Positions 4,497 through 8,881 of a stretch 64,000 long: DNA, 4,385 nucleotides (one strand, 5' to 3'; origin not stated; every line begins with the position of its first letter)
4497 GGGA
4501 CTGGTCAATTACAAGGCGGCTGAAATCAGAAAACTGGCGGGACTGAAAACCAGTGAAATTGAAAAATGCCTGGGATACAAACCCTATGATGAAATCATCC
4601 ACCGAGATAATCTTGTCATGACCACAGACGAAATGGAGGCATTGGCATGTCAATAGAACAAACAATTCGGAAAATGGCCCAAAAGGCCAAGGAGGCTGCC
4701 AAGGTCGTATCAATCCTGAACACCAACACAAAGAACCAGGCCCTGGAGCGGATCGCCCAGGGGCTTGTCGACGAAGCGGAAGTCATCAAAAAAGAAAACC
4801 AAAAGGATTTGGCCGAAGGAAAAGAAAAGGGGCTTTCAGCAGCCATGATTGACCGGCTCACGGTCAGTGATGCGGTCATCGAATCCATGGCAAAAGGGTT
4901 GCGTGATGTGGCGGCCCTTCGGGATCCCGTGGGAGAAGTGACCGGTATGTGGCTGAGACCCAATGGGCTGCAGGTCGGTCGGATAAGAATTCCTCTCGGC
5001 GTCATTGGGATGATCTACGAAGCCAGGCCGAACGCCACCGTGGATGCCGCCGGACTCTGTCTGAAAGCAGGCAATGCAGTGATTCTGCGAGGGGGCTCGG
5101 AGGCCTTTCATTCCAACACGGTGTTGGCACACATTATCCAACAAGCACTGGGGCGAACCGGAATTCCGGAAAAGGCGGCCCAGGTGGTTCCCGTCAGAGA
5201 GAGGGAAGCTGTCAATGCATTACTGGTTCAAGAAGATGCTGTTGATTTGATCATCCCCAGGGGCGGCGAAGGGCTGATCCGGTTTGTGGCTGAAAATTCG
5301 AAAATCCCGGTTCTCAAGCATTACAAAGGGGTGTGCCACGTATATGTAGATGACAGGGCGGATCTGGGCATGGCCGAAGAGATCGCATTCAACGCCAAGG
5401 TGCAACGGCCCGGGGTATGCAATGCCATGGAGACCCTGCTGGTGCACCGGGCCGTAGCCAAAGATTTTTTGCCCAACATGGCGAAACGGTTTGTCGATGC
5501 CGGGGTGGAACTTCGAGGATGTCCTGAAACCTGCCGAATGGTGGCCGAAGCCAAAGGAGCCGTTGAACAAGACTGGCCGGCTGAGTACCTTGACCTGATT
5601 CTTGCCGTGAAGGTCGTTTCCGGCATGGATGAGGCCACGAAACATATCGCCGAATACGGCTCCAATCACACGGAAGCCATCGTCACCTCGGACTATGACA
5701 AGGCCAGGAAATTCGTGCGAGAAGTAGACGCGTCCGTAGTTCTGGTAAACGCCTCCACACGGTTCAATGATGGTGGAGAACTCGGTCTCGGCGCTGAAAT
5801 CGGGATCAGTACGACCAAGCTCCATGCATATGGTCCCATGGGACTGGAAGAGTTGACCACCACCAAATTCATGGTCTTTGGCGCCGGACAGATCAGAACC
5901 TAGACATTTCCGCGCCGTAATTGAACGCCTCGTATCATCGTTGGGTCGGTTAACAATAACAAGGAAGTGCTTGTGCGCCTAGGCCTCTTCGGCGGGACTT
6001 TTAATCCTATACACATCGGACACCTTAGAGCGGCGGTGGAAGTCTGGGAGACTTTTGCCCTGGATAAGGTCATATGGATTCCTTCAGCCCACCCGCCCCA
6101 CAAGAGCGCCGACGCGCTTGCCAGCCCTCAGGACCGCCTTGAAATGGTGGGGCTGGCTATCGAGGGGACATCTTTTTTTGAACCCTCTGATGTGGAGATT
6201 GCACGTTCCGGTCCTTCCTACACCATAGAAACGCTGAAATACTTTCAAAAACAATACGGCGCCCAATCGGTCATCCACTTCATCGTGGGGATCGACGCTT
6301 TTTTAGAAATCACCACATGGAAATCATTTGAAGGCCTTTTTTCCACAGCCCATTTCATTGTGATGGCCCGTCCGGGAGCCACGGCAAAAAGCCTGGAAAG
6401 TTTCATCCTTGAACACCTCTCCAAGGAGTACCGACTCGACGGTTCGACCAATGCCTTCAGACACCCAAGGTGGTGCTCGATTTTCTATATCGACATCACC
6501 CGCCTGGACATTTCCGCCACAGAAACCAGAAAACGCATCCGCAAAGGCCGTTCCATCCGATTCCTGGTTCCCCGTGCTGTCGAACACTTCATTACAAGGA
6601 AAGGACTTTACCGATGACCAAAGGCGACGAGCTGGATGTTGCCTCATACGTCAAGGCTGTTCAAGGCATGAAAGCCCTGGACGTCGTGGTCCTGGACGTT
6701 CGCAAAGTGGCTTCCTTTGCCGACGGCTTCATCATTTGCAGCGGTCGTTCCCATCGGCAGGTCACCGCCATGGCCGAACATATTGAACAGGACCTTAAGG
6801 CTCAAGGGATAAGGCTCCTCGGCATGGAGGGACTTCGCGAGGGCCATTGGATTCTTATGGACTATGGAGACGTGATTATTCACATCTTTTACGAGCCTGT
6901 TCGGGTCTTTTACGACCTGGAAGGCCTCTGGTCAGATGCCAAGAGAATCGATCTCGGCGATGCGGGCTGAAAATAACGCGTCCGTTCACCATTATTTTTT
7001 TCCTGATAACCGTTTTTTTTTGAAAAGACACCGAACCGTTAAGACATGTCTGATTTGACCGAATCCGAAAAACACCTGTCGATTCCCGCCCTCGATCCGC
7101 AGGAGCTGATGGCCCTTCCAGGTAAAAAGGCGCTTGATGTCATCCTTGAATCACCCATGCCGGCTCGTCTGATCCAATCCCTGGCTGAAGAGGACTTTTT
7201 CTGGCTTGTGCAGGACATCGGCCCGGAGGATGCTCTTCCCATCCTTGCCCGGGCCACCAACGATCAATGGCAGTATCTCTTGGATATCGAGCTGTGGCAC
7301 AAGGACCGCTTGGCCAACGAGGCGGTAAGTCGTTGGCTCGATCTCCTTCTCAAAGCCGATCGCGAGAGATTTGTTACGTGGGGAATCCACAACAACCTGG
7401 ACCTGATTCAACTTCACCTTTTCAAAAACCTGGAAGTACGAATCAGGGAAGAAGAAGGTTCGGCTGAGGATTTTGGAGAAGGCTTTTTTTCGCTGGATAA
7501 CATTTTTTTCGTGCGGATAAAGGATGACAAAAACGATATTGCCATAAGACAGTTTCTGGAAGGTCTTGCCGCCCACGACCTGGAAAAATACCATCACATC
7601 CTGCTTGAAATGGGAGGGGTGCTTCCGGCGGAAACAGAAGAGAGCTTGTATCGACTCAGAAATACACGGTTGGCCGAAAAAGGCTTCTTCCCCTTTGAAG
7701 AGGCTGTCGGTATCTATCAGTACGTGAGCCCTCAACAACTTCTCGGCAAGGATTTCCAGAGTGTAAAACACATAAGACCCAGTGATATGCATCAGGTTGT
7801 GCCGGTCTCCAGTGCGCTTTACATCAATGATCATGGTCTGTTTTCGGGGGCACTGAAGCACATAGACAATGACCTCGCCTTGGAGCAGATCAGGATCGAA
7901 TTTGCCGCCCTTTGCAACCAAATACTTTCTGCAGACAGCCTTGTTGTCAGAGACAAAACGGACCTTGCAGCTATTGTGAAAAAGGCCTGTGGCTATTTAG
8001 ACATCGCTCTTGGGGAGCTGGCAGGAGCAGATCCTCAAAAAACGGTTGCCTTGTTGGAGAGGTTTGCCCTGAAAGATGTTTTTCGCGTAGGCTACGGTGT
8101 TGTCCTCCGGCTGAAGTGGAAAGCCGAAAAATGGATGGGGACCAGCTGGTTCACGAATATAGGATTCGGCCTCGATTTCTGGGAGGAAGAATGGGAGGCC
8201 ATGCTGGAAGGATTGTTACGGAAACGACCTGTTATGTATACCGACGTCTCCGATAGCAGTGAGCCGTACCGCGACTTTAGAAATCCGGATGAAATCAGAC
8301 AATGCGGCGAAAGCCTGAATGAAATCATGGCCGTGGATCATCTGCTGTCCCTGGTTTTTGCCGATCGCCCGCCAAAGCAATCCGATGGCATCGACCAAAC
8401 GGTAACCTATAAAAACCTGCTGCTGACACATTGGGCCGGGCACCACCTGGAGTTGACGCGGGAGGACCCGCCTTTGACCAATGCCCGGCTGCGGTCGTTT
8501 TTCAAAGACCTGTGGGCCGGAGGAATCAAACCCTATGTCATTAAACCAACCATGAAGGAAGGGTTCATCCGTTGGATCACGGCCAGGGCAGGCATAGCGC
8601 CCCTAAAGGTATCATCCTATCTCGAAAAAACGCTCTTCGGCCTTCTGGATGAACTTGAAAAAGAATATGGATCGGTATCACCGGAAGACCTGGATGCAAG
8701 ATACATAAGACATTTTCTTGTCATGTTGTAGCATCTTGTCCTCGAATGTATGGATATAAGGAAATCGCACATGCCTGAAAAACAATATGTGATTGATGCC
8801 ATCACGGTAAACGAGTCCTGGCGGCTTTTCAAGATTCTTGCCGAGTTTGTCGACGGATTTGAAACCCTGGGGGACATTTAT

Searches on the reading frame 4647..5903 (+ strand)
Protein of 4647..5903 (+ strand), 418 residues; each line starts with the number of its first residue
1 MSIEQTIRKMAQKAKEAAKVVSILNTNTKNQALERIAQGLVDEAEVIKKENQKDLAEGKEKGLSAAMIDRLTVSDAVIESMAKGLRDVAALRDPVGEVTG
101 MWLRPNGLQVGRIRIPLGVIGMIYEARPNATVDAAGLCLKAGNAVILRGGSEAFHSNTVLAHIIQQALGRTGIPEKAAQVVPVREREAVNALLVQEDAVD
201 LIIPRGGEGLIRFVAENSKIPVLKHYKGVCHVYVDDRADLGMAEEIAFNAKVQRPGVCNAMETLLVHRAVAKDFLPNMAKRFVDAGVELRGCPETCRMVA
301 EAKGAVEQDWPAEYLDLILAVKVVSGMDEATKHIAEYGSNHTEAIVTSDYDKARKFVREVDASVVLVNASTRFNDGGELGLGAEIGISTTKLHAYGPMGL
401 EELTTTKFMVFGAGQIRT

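Call 46: search_protein_families(library=pfam, proteins=[window:4647-5903:+], max_evalue=0.00001)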
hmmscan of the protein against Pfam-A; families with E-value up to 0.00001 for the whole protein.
window:4647-5903:+ (418 aa): 1 family
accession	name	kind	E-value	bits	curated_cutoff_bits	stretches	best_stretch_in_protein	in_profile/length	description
PF00171.27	Aldedh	-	1.4e-20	73.8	23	1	5-282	29-293/461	Aldehyde dehydrogenase family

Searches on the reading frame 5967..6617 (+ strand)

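Call 46: search_protein_families(library=pfam, proteins=[window:5967-6617:+], max_evalue=0.00001)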
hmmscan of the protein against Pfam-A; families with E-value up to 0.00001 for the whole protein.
window:5967-6617:+ (216 aa): 1 family
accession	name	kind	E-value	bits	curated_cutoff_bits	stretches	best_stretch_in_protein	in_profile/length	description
PF01467.32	CTP_transf_like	-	1.5e-21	77.4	21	1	7-190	1-133/133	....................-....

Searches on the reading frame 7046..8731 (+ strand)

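Call 46: search_protein_families(library=pfam, proteins=[window:7046-8731:+], max_evalue=0.00001)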
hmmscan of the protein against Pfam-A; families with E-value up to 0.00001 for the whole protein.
window:7046-8731:+ (561 aa): 1 family
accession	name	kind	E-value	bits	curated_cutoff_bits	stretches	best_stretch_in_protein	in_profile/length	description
PF19676.4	DUF6178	-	3.3e-151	505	25.5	1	19-559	14-560/561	Family of unknown function (DUF6178)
